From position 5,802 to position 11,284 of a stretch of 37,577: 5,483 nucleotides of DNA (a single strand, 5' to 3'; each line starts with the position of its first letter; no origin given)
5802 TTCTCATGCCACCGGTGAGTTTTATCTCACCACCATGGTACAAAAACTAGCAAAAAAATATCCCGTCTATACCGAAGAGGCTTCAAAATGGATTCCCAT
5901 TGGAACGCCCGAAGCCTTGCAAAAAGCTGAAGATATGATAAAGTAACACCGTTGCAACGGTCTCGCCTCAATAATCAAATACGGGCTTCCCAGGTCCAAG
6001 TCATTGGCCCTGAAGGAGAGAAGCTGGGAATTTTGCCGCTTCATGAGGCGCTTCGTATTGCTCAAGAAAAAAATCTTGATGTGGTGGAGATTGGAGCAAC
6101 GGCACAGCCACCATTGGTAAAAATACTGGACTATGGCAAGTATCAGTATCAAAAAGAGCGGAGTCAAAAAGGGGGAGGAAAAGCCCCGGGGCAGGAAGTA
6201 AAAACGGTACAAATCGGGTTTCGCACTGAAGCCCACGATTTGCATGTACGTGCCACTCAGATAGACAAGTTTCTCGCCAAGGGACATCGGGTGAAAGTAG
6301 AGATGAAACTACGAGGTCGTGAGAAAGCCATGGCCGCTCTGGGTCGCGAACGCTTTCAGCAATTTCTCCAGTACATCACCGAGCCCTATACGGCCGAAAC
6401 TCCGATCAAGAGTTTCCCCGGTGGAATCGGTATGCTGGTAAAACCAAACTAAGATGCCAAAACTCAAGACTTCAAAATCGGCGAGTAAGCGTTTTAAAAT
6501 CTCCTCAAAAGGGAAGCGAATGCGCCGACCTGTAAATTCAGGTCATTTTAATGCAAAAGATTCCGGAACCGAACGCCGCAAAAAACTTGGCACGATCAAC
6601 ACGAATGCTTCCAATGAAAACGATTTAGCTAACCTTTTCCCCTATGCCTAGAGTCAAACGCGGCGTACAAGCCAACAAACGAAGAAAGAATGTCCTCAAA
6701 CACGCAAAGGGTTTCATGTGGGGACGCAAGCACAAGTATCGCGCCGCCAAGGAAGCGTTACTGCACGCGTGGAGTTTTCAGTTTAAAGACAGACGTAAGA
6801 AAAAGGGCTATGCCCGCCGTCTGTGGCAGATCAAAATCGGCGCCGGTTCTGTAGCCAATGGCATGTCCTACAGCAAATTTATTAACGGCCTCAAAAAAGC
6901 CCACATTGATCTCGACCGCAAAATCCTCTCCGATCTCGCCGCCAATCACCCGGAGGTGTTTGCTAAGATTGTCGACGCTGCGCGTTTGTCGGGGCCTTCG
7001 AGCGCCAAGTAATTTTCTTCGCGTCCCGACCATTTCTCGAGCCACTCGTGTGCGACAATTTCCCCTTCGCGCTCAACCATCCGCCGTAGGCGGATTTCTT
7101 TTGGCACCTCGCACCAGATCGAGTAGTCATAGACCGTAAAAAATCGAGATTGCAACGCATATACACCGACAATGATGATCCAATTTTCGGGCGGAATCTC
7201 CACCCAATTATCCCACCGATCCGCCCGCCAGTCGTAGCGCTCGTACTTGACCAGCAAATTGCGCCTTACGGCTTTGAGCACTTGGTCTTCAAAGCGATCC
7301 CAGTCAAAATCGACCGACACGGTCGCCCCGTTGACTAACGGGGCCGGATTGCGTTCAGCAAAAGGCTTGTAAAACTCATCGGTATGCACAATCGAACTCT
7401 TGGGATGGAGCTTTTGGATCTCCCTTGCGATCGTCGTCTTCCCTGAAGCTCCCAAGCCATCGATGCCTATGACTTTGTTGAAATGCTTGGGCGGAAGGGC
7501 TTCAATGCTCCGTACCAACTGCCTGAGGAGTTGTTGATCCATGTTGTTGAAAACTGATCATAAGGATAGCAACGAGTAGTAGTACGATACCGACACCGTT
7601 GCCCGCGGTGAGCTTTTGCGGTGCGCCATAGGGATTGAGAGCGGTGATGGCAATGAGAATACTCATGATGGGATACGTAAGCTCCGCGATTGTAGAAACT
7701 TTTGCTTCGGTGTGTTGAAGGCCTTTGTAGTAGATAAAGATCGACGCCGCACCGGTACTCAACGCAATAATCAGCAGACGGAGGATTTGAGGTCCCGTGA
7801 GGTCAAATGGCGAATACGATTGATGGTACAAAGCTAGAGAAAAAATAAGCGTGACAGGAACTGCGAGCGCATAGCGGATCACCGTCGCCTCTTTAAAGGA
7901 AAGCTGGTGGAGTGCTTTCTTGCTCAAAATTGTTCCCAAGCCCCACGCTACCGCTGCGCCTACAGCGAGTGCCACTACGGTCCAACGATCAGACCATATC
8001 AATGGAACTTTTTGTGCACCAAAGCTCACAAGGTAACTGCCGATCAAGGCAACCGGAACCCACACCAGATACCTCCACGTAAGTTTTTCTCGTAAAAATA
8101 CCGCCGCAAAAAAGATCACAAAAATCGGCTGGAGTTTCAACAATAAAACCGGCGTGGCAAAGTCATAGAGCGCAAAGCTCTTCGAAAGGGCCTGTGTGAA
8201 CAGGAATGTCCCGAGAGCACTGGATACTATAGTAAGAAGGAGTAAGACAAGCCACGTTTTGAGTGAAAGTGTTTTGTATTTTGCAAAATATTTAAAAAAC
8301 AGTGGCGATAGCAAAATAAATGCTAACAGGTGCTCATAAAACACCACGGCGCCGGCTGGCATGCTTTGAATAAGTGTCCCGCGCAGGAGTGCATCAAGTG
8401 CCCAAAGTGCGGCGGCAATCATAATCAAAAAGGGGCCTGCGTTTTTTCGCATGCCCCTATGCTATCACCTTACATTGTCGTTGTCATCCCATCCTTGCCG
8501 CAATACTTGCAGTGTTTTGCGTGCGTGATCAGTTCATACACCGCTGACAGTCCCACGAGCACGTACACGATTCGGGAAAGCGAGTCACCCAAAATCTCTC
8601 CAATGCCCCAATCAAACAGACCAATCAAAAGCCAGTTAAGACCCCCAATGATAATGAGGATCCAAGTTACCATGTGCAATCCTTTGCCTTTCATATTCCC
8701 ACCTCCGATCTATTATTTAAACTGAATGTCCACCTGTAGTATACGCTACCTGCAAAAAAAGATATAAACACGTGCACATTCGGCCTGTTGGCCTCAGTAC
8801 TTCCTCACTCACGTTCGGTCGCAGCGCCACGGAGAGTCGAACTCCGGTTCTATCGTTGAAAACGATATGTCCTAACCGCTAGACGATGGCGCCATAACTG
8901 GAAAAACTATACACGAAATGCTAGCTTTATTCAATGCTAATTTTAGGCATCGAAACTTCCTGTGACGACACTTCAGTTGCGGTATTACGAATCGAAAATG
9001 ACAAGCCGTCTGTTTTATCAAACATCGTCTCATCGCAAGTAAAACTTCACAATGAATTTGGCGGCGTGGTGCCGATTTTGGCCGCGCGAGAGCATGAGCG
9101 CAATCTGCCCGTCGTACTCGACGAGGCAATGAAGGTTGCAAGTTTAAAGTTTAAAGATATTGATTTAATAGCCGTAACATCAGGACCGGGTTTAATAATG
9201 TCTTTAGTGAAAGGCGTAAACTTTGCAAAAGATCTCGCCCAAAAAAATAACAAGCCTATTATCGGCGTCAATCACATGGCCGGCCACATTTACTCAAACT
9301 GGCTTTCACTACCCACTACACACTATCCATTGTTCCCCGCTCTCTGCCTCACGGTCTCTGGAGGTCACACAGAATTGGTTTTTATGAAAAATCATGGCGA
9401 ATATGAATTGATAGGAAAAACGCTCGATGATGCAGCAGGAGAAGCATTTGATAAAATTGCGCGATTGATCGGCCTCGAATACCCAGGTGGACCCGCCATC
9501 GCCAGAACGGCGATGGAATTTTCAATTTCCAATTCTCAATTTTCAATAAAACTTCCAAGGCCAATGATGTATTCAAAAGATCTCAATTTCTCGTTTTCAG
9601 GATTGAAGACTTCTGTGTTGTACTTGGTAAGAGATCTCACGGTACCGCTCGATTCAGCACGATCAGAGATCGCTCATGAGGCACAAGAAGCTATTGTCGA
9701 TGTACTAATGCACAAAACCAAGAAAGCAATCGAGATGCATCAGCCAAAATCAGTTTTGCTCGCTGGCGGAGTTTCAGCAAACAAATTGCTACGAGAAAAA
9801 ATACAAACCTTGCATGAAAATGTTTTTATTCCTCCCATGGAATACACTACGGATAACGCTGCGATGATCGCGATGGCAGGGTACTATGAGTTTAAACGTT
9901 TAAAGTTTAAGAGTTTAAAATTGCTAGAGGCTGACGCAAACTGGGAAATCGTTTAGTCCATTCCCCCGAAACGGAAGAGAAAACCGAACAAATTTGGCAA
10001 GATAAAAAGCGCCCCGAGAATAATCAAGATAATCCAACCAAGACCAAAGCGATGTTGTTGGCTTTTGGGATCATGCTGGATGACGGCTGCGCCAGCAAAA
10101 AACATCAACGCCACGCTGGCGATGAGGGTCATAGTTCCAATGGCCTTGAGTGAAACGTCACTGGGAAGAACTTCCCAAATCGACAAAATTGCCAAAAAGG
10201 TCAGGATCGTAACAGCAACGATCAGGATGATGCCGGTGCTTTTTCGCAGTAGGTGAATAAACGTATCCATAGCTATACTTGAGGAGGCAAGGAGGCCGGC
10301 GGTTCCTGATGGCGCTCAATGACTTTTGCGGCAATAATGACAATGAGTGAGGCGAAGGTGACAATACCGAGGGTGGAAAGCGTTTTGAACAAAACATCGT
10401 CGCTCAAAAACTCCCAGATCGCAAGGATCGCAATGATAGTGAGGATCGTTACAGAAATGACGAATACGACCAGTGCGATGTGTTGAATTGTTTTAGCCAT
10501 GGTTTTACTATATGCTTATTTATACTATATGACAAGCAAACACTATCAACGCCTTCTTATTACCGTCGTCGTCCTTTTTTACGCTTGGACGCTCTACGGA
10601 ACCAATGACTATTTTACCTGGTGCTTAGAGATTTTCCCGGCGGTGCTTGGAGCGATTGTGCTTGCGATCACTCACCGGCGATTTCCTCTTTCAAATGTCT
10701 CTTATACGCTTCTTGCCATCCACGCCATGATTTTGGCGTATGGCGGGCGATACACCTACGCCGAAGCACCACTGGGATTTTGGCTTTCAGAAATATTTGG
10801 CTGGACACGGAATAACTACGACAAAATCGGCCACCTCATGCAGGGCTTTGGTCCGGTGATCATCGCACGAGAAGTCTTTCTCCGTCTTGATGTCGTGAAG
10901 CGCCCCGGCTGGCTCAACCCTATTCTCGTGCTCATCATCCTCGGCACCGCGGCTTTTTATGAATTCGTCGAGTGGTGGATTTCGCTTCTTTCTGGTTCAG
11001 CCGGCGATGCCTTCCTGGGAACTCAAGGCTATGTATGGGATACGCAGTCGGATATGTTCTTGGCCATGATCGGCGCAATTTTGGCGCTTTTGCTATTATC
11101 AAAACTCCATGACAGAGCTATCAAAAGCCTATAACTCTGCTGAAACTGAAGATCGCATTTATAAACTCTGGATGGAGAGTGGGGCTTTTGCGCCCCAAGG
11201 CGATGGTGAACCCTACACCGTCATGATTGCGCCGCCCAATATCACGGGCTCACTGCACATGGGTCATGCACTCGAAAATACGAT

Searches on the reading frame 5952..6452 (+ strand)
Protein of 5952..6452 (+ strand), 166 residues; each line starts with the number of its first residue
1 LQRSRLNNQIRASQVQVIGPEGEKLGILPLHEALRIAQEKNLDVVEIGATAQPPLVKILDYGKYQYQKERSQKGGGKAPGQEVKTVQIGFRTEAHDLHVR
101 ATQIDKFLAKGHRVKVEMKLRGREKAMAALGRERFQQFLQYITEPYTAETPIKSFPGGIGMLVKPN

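Call 5: search_protein_families(library=pfam, proteins=[window:5952-6452:+], max_evalue=0.001)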
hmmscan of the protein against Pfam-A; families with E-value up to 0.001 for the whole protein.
window:5952-6452:+ (166 aa): 2 families
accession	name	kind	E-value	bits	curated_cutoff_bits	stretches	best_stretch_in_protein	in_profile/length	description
PF05198.21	IF3_N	-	1.4e-26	92.9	26.9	1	6-73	1-68/70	Translation initiation factor IF-3, N-terminal domain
PF00707.27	IF3_C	-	1.5e-16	60.5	34.8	1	82-155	2-75/86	Translation initiation factor IF-3, C-terminal domain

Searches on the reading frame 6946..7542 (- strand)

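Call 5: search_protein_families(library=pfam, proteins=[window:6946-7542:-], max_evalue=0.001)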
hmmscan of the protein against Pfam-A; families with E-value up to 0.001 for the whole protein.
window:6946-7542:- (198 aa): 2 families
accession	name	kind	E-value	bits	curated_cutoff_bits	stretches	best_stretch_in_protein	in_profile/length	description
PF13238.12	AAA_18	-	4.1e-06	27.7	29.4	1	25-159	1-112/128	AAA domain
PF00485.24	PRK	-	0.00022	21.6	22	1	24-158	1-149/196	Phosphoribulokinase / Uridine kinase family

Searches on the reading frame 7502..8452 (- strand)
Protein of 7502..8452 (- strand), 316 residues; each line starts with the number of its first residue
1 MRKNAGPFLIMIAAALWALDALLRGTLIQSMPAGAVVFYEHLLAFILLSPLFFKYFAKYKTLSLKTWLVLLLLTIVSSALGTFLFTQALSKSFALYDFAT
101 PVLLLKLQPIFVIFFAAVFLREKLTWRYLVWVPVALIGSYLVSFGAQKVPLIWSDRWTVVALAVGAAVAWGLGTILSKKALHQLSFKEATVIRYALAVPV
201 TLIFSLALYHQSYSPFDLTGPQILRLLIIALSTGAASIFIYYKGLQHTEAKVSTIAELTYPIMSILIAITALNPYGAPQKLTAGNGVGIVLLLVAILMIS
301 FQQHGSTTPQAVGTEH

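Call 5: search_protein_families(library=pfam, proteins=[window:7502-8452:-], max_evalue=0.001)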
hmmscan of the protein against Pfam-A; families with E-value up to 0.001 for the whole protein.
window:7502-8452:- (316 aa): 1 family
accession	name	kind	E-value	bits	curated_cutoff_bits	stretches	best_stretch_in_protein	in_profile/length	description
PF00892.27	EamA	-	6.1e-30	104.7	28.2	2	159-300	3-134/135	EamA-like transporter family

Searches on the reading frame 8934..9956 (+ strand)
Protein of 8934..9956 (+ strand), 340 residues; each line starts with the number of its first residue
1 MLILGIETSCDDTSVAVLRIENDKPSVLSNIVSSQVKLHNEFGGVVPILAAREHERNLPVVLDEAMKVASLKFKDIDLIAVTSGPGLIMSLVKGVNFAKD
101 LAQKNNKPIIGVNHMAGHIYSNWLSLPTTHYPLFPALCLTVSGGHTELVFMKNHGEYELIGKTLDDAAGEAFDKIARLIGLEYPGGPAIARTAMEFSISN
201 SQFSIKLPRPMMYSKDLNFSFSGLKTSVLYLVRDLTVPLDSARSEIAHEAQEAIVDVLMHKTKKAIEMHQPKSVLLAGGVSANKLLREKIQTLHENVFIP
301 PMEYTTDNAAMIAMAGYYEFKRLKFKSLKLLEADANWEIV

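Call 5: search_protein_families(library=pfam, proteins=[window:8934-9956:+], max_evalue=0.001)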
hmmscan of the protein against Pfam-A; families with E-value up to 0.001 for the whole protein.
window:8934-9956:+ (340 aa): 2 families
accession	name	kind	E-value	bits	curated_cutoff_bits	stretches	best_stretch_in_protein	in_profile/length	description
PF00814.31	TsaD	-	2.7e-92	309.7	24.8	1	27-313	2-263/264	tRNA N6-adenosine threonylcarbamoyltransferase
PF22521.2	HypF_C_2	-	7e-06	26.4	27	1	169-294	97-217/241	Carbamoyltransferase, Kae1-like Domain, second subdomain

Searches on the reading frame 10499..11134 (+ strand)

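Call 5: search_protein_families(library=pfam, proteins=[window:10499-11134:+], max_evalue=0.001)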
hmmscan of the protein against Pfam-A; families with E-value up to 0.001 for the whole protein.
window:10499-11134:+ (211 aa): 1 family
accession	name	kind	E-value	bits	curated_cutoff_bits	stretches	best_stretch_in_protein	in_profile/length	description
PF09997.14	DUF2238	-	5.1e-54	182.4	26.4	1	49-189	1-140/140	Predicted membrane protein (DUF2238)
